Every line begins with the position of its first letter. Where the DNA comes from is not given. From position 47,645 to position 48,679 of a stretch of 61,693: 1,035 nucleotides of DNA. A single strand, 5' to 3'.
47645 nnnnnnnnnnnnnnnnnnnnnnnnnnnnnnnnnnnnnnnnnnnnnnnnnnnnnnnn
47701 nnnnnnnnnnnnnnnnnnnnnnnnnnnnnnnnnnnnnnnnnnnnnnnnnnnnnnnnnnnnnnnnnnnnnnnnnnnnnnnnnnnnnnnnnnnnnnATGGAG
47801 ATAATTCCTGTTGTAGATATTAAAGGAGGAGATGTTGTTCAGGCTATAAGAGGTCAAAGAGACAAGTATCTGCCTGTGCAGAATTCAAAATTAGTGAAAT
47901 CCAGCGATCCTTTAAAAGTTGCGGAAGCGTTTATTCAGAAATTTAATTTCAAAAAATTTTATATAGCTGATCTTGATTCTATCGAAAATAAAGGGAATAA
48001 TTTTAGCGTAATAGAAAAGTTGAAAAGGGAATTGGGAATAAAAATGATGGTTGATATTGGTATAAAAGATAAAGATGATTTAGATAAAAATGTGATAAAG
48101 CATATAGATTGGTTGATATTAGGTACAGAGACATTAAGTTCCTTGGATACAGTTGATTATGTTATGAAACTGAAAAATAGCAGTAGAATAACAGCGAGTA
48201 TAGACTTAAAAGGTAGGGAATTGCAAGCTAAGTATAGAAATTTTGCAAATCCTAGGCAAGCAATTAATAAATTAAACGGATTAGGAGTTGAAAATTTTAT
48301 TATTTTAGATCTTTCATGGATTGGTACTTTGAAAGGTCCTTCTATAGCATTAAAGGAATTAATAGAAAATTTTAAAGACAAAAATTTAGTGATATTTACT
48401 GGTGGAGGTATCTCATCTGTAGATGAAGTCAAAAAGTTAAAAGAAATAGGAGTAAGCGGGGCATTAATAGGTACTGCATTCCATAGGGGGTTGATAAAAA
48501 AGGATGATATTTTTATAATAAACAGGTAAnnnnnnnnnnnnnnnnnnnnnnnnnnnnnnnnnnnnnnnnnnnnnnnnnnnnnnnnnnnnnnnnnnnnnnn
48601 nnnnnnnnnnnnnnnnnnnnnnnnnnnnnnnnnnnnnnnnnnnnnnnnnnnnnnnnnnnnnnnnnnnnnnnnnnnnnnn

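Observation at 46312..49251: Methanofuran-type furan module (MfnE-like kinase, MfnF-like barrel, MfnB) in a diderm bacterium without visible C1 context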

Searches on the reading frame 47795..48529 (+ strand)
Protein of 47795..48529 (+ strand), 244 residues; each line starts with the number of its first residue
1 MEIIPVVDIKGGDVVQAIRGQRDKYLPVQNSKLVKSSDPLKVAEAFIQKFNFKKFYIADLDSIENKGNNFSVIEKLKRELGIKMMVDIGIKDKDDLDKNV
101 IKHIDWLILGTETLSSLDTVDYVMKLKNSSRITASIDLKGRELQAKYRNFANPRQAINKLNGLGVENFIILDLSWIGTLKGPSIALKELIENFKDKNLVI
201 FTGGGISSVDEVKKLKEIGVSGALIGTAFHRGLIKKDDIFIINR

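Call 3: search_protein_families(library=pfam, proteins=[window:47795-48529:+], max_evalue=0.01)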
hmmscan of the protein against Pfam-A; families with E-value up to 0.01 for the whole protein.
window:47795-48529:+ (244 aa): 2 families
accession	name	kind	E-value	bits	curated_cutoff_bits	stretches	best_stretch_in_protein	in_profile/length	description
PF00977.27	His_biosynth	-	2.3e-37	129.1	23.6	1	2-234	1-227/228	Histidine biosynthesis protein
PF00218.27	IGPS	-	0.0026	17.5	27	1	187-231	200-243/254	Indole-3-glycerol phosphate synthase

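Call 4: search_protein_families(library=ncbifam, proteins=[window:47795-48529:+], max_evalue=0.01)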
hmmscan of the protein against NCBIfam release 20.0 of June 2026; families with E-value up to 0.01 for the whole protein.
window:47795-48529:+ (244 aa): 19 families
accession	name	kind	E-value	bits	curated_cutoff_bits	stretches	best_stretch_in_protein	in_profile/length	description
TIGR00734.1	hisAF_rel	hypoth_equivalog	1.3e-42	146.1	179.85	1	1-234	1-221/221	HisA/HisF family protein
TIGR00007.1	TIGR00007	equivalog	1.3e-32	113.3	228.95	1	3-236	1-228/231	1-(5-phosphoribosyl)-5-[(5-phosphoribosylamino)methylideneamino]imidazole-4-carboxamide isomerase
NF010112.0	PRK13585.1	equivalog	3.8e-27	95.4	243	1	1-237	3-232/241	1-(5-phosphoribosyl)-5-[(5-phosphoribosylamino)methylideneamino]imidazole-4-carboxamide isomerase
NF003156.0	PRK04128.1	equivalog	1.2e-21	77.7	285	1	1-240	2-225/231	1-(5-phosphoribosyl)-5-((5-phosphoribosylamino)methylideneamino)imidazole-4-carboxamide isomerase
NF010113.0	PRK13586.1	equivalog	9.4e-20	71.3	238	1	1-235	2-227/232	1-(5-phosphoribosyl)-5-((5-phosphoribosylamino)methylideneamino)imidazole-4-carboxamide isomerase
TIGR01919.1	hisA-trpF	equivalog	4.3e-16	59.2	306.45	1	3-230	5-229/243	bifunctional 1-(5-phosphoribosyl)-5-((5-phosphoribosylamino)methylideneamino)imidazole-4-carboxamide isomerase/phosphoribosylanthranilate is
NF010114.0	PRK13587.1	equivalog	1.5e-12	47.7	305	1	3-231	4-226/234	1-(5-phosphoribosyl)-5-((5-phosphoribosylamino)methylideneamino)imidazole-4-carboxamide isomerase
NF038364.1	AglZ_HisF2_fam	equivalog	9.5e-09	35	310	1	3-229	5-228/248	AglZ/HisF2 family acetamidino modification protein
TIGR03572.1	WbuZ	equivalog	1.2e-08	34.6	299.7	2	3-150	6-143/232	glycosyl amidation-associated protein WbuZ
NF010712.0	PRK14114.1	equivalog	2.7e-06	27.1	327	1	1-232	1-229/241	1-(5-phosphoribosyl)-5-((5-phosphoribosylamino)methylideneamino)imidazole-4-carboxamide isomerase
TIGR00735.1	hisF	equivalog_domain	0.0001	21.7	294.55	1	3-144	6-137/254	imidazole glycerol phosphate synthase subunit HisF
NF001377.0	PRK00278.2-4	equivalog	0.00047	19.4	260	1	188-232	202-245/259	indole-3-glycerol phosphate synthase TrpC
TIGR00262.1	trpA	equivalog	0.00051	19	102.35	1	186-233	186-234/256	tryptophan synthase subunit alpha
NF001378.0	PRK00278.2-5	equivalog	0.00084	18.6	360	0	189-231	206-247/263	indole-3-glycerol phosphate synthase TrpC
NF003198.0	PRK04169.1-2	subfamily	0.00099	18.3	247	0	194-230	193-230/249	geranylgeranylglyceryl/heptaprenylglyceryl phosphate synthase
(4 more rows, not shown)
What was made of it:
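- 47795..48529 (+): HisA/HisF-related TIM barrel of the MJ0703 / M. extorquens Orf17 family. It is not MfnF. The best NCBIfam model is TIGR00734 hisAF_rel at 146 bits against a cut-off of 180; HisA scores 113 (calls 3, 4).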

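Call 13: search_solved_structures(query=window:47795-48529:+, max_evalue=0.001, show_alignments=1)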
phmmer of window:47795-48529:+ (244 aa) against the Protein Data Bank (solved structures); distinct sequences matched with E-value up to 0.001: 32.
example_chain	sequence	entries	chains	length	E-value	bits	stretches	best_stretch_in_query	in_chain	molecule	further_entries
5dn1_A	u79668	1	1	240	6.2e-18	68.7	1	1-231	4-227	Phosphoribosyl isomerase A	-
1vzw_A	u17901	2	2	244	6.6e-18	68.7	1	1-231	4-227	PHOSPHORIBOSYL ISOMERASE A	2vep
2x30_A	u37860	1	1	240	1e-17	68.1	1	1-231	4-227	PHOSPHORIBOSYL ISOMERASE A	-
4wd0_A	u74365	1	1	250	1.5e-16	64.2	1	1-234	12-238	1-(5-phosphoribosyl)-5-[(5-phosphoribosylamino)methylideneamino] imidazole-4-carboxamide i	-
4u28_A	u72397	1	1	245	1.9e-16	63.9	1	1-231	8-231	Phosphoribosyl isomerase A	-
4tx9_A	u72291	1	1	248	2e-16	63.8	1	1-231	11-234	Phosphoribosyl isomerase A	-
4x2r_A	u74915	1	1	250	2.5e-15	60.3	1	3-232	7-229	1-(5-phosphoribosyl)-5-[(5-phosphoribosylamino)methylideneamino] imidazole-4-carboxamide i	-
4w9t_A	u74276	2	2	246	1.8e-13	54.2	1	1-231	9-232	Phosphoribosyl isomerase A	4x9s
4gj1_A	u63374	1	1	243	3.1e-13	53.4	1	2-235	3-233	1-(5-phosphoribosyl)-5-[(5-phosphoribosylamino)methylideneamino] imidazole-4-carboxamide i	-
4axk_A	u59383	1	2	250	1.4e-12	51.3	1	3-231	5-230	1-(5-PHOSPHORIBOSYL)-5-((5'-PHOSPHORIBOSYLAMINO) METHYLIDENEAMINO)IMIDAZOLE-4-CARBOXAMIDE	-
2y85_A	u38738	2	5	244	1.9e-08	37.7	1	48-230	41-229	PHOSPHORIBOSYL ISOMERASE A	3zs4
2y88_A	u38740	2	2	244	3.3e-08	36.9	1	51-230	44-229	PHOSPHORIBOSYL ISOMERASE A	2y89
2w79_A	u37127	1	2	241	4.4e-08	36.5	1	2-234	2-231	1-(5-PHOSPHORIBOSYL)-5-[(5-PHOSPHORIBOSYLAMINO) METHYLIDENEAMINO] IMIDAZOLE-4-CARBOXAMIDE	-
5g1t_A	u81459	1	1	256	5e-08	36.3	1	3-233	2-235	1-(5-phosphoribosyl)-5-[(5-phosphoribosylamino)methylideneamino] imidazole-4-carboxamide i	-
1qo2_A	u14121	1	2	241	8.3e-08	35.6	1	2-234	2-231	1-(5-phosphoribosyl)-5-[(5-phosphoribosylamino)methylideneamino] imidazole-4-carboxamide i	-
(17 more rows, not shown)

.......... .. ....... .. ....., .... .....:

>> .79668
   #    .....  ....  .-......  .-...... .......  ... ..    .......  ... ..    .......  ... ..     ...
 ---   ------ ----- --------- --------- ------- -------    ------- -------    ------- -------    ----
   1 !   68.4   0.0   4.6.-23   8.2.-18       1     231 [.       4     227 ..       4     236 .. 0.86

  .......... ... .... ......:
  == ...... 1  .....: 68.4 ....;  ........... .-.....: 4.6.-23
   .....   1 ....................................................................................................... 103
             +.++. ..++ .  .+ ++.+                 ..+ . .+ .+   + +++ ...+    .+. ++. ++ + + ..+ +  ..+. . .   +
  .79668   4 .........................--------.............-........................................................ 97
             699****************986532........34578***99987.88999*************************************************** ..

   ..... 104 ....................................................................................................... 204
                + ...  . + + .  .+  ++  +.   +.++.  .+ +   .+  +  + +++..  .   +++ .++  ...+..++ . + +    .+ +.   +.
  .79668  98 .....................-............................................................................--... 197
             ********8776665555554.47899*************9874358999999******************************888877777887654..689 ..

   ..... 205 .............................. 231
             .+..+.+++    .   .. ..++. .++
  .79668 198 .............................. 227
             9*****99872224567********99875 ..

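Call 56: find_homologous_proteins(query=window:47795-48529:+, max_evalue=1e-10)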
Query window:47795-48529:+ (244 aa): 177 proteins with E <= 1e-10 among 962 candidates; the best 120 are listed.
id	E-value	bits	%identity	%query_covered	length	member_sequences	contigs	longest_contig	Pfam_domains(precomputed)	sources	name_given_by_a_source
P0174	3.2e-150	516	100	100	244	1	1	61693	PF00977.28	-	-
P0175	3.0e-75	271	55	99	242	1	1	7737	PF00977.28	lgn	-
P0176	3.5e-74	268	56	99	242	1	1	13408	PF00977.28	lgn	-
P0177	6.5e-71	257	54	99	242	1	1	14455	PF00977.28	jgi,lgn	-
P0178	4.7e-69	251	51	100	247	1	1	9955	PF00977.28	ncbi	ncbi:MAG: HisA/HisF-related TIM barrel protein [Candidatus Omnitrophota bacterium]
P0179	1.1e-56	210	47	100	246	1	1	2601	PF00977.28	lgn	-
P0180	3.6e-52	196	45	98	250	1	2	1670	PF00977.28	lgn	-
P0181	3.5e-50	189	42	98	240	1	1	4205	PF00977.28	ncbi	-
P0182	5.2e-41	159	40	98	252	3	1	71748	PF05690.21,PF00977.28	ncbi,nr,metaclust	ncbi:MAG: Imidazole glycerol phosphate synthase subunit HisF [Candidatus Bathyarchaeota archaeon BA2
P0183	1.2e-39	155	40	98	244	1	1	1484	PF00977.28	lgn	-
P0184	1.3e-38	151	40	95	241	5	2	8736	PF05690.21,PF00977.28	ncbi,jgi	jgi:phosphoribosylformimino-5-aminoimidazole carboxamide ribotide isomerase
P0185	3.9e-38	150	38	98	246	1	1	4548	PF05690.21,PF00977.28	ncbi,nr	ncbi:MAG: hypothetical protein FK732_04320 [Asgard group archaeon]|nr:hypothetical protein [Asgard g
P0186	5.5e-38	149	37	98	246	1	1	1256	PF05690.21,PF00977.28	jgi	-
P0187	5.7e-38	149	38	98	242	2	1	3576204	PF01070.25,PF05690.21,PF03060.22,PF00977.28,PF01207.24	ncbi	ncbi:MAG: HisA/HisF-related TIM barrel protein [Candidatus Freyarchaeum deiterrae]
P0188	9.6e-38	148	37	98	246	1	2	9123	PF05690.21,PF00977.28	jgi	jgi:phosphoribosylformimino-5-aminoimidazole carboxamide ribotide isomerase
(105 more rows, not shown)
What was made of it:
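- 47795..48529 (+): After the cassette members, the nearest homologues are Bathyarchaeota, Asgard and methanogen 'HisA/HisF family' proteins and Methylovirgula (call 56).
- On MJ0703 / Orf17 HisA/HisF-related family (TIGR00734): Outside the cassette, the nearest homologues are archaeal 'HisA/HisF family' proteins and those of the methylotroph Methylovirgula (call 56).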

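Call 57: find_encoding_contigs(protein=P0187, flank=6000, max_places=1)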
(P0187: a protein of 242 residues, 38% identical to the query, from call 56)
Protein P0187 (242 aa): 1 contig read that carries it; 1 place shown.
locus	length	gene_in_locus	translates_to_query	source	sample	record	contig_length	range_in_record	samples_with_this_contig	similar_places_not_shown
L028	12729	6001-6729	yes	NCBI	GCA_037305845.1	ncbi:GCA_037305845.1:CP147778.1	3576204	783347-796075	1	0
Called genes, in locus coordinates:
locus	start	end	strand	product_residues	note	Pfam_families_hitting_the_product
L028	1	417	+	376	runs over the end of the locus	PF00291:PALP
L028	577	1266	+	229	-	PF02463:SMC_N (weak), PF00005:ABC_tran, PF13304:AAA_21 (faint)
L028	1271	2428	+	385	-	PF12704:MacB_PCD, PF02687:FtsX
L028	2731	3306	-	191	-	-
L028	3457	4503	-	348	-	PF01968:Hydantoinase_A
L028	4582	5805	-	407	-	PF18301:preATP-grasp_3, PF14397:ATPgrasp_ST (faint), PF02655:ATP-grasp_3, PF02786:CPSase_L_D2 (weak), PF02222:ATP-grasp (weak), PF07478:Dala_Dala_lig_C (weak)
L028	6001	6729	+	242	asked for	PF00977:His_biosynth, PF01070:FMN_dh (faint), PF01207:Dus (faint), PF03060:NMO (faint), PF05690:ThiG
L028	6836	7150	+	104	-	PF03683:UPF0175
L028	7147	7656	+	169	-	PF11848:DUF3368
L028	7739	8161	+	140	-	PF11969:DcpS_C, PF01230:HIT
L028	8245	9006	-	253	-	PF00670:AdoHcyase_NAD (faint), PF00106:adh_short, PF08659:KR, PF13561:adh_short_C2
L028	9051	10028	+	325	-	PF02525:Flavodoxin_2, PF03358:FMN_red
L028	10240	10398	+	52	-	-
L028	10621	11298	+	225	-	-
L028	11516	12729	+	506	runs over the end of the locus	PF13360:PQQ_2 (faint)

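Call 58: find_encoding_contigs(protein=P0182, flank=6000, max_places=1)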
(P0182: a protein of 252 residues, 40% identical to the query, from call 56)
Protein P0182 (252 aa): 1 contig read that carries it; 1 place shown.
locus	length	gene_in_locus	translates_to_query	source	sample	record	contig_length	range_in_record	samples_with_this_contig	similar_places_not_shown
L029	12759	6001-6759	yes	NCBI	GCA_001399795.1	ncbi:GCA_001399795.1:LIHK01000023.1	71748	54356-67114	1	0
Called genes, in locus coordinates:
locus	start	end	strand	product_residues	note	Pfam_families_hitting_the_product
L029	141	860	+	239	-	PF04476:4HFCP_synth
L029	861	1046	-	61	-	-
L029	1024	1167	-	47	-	-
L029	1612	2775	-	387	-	-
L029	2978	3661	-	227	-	PF00696:AA_kinase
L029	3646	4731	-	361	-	PF01968:Hydantoinase_A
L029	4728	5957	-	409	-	PF18301:preATP-grasp_3, PF14397:ATPgrasp_ST (faint), PF02655:ATP-grasp_3, PF08443:RimK (faint), PF01071:GARS_A (faint), PF07478:Dala_Dala_lig_C (weak), PF13535:ATP-grasp_4 (weak)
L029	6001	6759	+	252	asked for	PF00977:His_biosynth, PF05690:ThiG (faint)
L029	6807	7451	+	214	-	PF01694:Rhomboid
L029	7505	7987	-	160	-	PF13527:Acetyltransf_9 (weak), PF13673:Acetyltransf_10, PF00583:Acetyltransf_1, PF13508:Acetyltransf_7, PF08445:FR47 (weak)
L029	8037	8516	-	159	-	PF01986:DUF123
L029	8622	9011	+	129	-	PF14938:SNAP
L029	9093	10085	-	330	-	PF01972:SDH_protease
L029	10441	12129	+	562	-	PF04675:DNA_ligase_A_N, PF01068:DNA_ligase_A_M, PF09414:RNA_ligase (weak), PF04679:DNA_ligase_A_C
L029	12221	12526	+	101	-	PF14947:HTH_45, PF09339:HTH_IclR (weak), PF01022:HTH_5 (weak)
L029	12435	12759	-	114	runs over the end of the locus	-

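Call 94: search_protein_families(library=ncbifam, proteins=[L029:1612-2775:-, L029:2978-3661:-, L029:3646-4731:-, L029:4728-5957:-, L029:6001-6759:+, L029:141-860:+], max_evalue=0.00001)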
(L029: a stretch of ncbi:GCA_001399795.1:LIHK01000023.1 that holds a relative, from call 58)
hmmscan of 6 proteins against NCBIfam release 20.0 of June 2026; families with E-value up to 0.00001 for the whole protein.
L029:1612-2775:- (387 aa): 0 families

L029:2978-3661:- (227 aa): 18 families
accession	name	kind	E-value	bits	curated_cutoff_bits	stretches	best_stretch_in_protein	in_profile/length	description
NF040622.1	MfnE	equivalog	2.2e-53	181.1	300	1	4-219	3-210/211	[5-(aminomethyl)furan-3-yl]methyl phosphate kinase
TIGR02076.1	pyrH_arch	equivalog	5.1e-16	59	158.05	1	4-212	2-215/222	UMP kinase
NF040647.1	IPPK_Arch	equivalog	1e-11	44.6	120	1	86-217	118-257/259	isopentenyl phosphate kinase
TIGR00657.1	asp_kinases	subfamily_domain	3.6e-11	42.8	208.7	1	124-196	194-269/442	aspartate kinase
TIGR02075.1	pyrH_bact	equivalog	4.8e-11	42.7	243.9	1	14-212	22-226/233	UMP kinase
TIGR00761.1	argB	equivalog_domain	4.8e-09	36.1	151.3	1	96-169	132-196/231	acetylglutamate kinase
NF006234.1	PRK08373.1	subfamily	5.1e-08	32.5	237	1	124-170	188-234/338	aspartate kinase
TIGR01027.1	proB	equivalog_domain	5.2e-08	32.4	186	1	125-168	146-189/363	glutamate 5-kinase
TIGR00656.1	asp_kin_monofn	equivalog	9.9e-08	31.4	402.25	1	124-173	160-209/407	aspartate kinase, monofunctional class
NF006959.0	PRK09436.1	equivalog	6e-07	27.9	726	1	124-205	207-291/819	bifunctional aspartate kinase/homoserine dehydrogenase I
NF004938.0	PRK06291.1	equivalog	1.1e-06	27.7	528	1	124-178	213-270/468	aspartate kinase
NF005159.0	PRK06635.2-3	equivalog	1.7e-06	27.3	379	1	124-173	160-209/406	aspartate kinase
NF005158.0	PRK06635.2-2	equivalog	1.8e-06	27.1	717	1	92-197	124-232/401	aspartate kinase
TIGR02078.1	AspKin_pair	subfamily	3e-06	26.9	242.4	1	124-170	181-227/327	putative Pyrococcus aspartate kinase subunit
NF005155.0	PRK06635.1-4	equivalog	4.6e-06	25.9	346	1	124-174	153-203/407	aspartate kinase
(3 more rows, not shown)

L029:3646-4731:- (361 aa): 2 families
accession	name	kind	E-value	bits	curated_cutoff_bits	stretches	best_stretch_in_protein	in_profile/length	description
TIGR03123.1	one_C_unchar_1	hypoth_equivalog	1.1e-97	327.1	244.1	1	7-347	1-326/327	probable H4MPT-linked C1 transfer pathway protein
NF040623.1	MfnF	equivalog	1.3e-82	277.6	520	1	6-347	2-322/324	(4-{4-[2-(gamma-L-glutamylamino)ethyl]phenoxymethyl}furan-2-yl)methanamine synthase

L029:4728-5957:- (409 aa): 26 families (the best 25 are shown)
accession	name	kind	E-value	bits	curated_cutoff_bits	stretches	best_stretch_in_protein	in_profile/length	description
NF040722.1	MfnD_Meth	equivalog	2.2e-37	129.1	400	2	203-333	159-281/288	tyramine--L-glutamate ligase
TIGR01369.1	CPSaseII_lrg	equivalog_domain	5.8e-19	67.2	1027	1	88-346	631-889/1052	carbamoyl-phosphate synthase (glutamine-hydrolyzing) large subunit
TIGR00768.1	rimK_fam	subfamily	4.7e-18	65.5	143.4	1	108-324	69-276/276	RimK family alpha-L-glutamate ligase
NF002563.0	PRK02186.1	subfamily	8.2e-15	54.1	625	1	73-324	56-302/890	argininosuccinate lyase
NF040720.1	MptN_Meth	equivalog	3e-14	52.8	350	1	110-212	85-184/291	tetrahydromethanopterin:alpha-L-glutamate ligase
NF003671.0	PRK05294.1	equivalog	9.2e-14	50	599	1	88-335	628-872/1058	carbamoyl-phosphate synthase large subunit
NF009402.0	PRK12767.1-1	equivalog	1.9e-13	50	218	1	117-335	106-309/329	carbamoyl phosphate synthase-like protein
TIGR02144.1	LysX_arch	equivalog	1.1e-12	47.7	275.6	1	101-325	63-276/281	lysine biosynthesis protein LysX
TIGR04356.1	grasp_GAK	hypoth_equivalog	8.2e-12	44.8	300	1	107-326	80-285/287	GAK system ATP-grasp enzyme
NF005543.0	PRK07206.1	subfamily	8.1e-10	37.9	302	1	72-302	57-289/416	hypothetical protein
NF009404.0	PRK12767.1-3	equivalog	2.3e-09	36.6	316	1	104-306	89-289/344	carbamoyl phosphate synthase-like protein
NF002378.0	PRK01372.1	subfamily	4.2e-09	35.5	243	1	118-298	92-268/305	D-alanine--D-alanine ligase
TIGR01205.1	D_ala_D_alaTIGR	subfamily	4.5e-09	35.7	245.65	1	116-299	96-285/318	D-alanine--D-alanine ligase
NF009406.0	PRK12767.1-5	equivalog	1e-08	34.7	271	1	91-306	79-276/327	carbamoyl phosphate synthase-like protein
NF009405.0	PRK12767.1-4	equivalog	1.3e-08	34.2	390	1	98-303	84-268/320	carbamoyl phosphate synthase-like protein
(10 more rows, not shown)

L029:6001-6759:+ (252 aa): 11 families
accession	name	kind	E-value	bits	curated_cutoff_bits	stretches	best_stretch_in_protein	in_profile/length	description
TIGR00734.1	hisAF_rel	hypoth_equivalog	5.2e-50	170.3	179.85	1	1-232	1-221/221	HisA/HisF family protein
TIGR00007.1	TIGR00007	equivalog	1e-41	143.1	228.95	1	3-236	1-230/231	1-(5-phosphoribosyl)-5-[(5-phosphoribosylamino)methylideneamino]imidazole-4-carboxamide isomerase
NF010112.0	PRK13585.1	equivalog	1.7e-38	132.6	243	1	1-237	3-234/241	1-(5-phosphoribosyl)-5-[(5-phosphoribosylamino)methylideneamino]imidazole-4-carboxamide isomerase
NF010113.0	PRK13586.1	equivalog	1.6e-27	96.7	238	1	1-233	2-227/232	1-(5-phosphoribosyl)-5-((5-phosphoribosylamino)methylideneamino)imidazole-4-carboxamide isomerase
NF003156.0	PRK04128.1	equivalog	2.1e-26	93.3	285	1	1-239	2-226/231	1-(5-phosphoribosyl)-5-((5-phosphoribosylamino)methylideneamino)imidazole-4-carboxamide isomerase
TIGR01919.1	hisA-trpF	equivalog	5.5e-26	91.6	306.45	1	2-236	4-237/243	bifunctional 1-(5-phosphoribosyl)-5-((5-phosphoribosylamino)methylideneamino)imidazole-4-carboxamide isomerase/phosphoribosylanthranilate is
NF038364.1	AglZ_HisF2_fam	equivalog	4.2e-23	82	310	1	3-221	5-222/248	AglZ/HisF2 family acetamidino modification protein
TIGR03572.1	WbuZ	equivalog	6.6e-23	81.3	299.7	1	2-228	5-231/232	glycosyl amidation-associated protein WbuZ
TIGR00735.1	hisF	equivalog_domain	3.8e-22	78.8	294.55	1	2-239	5-244/254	imidazole glycerol phosphate synthase subunit HisF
NF010712.0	PRK14114.1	equivalog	1.3e-15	57.6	327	1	1-217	1-210/241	1-(5-phosphoribosyl)-5-((5-phosphoribosylamino)methylideneamino)imidazole-4-carboxamide isomerase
NF010114.0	PRK13587.1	equivalog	6.6e-15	55.4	305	1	50-230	46-227/234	1-(5-phosphoribosyl)-5-((5-phosphoribosylamino)methylideneamino)imidazole-4-carboxamide isomerase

L029:141-860:+ (239 aa): 4 families
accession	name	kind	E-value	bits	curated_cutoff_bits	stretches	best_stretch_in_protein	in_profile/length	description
NF002573.0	PRK02227.1-1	equivalog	3.1e-89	298.4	341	1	1-234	1-234/236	(5-formylfuran-3-yl)methyl phosphate synthase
NF002575.0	PRK02227.1-3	equivalog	3.2e-83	279.1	304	1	1-234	1-232/233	(5-formylfuran-3-yl)methyl phosphate synthase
NF002576.0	PRK02227.1-5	equivalog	1.1e-37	129.5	297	1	2-234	3-223/236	hypothetical protein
NF002574.0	PRK02227.1-2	subfamily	7.7e-31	107.2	286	1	1-233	2-222/233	hypothetical protein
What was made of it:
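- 47795..48529 (+): In Bathyarchaeota BA2 the homologue abuts MfnD-MfnF-MfnE and lies near MfnB (calls 58, 94).
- On MJ0703 / Orf17 HisA/HisF-related family (TIGR00734): The score is below the cut-off of 179.85, but so is that of the BA2 member (170, call 94).
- Closest known: Methanofuran / methylofuran core biosynthesis. Same: In Bathyarchaeota BA2 all three cluster with MfnF and MfnD (calls 58, 94).
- Checked: NCBIfam's MfnF model NF040623 matches a Hydantoinase_A-type protein in a genuine archaeal methanofuran cluster (call 94).
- The genuine-cluster proteins also score below the same cut-offs (call 94), so the cut-offs are simply strict.
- Tried and rejected: NCBIfam showed it is NF040623, a Hydantoinase_A-like family (call 94), so I dropped that idea.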
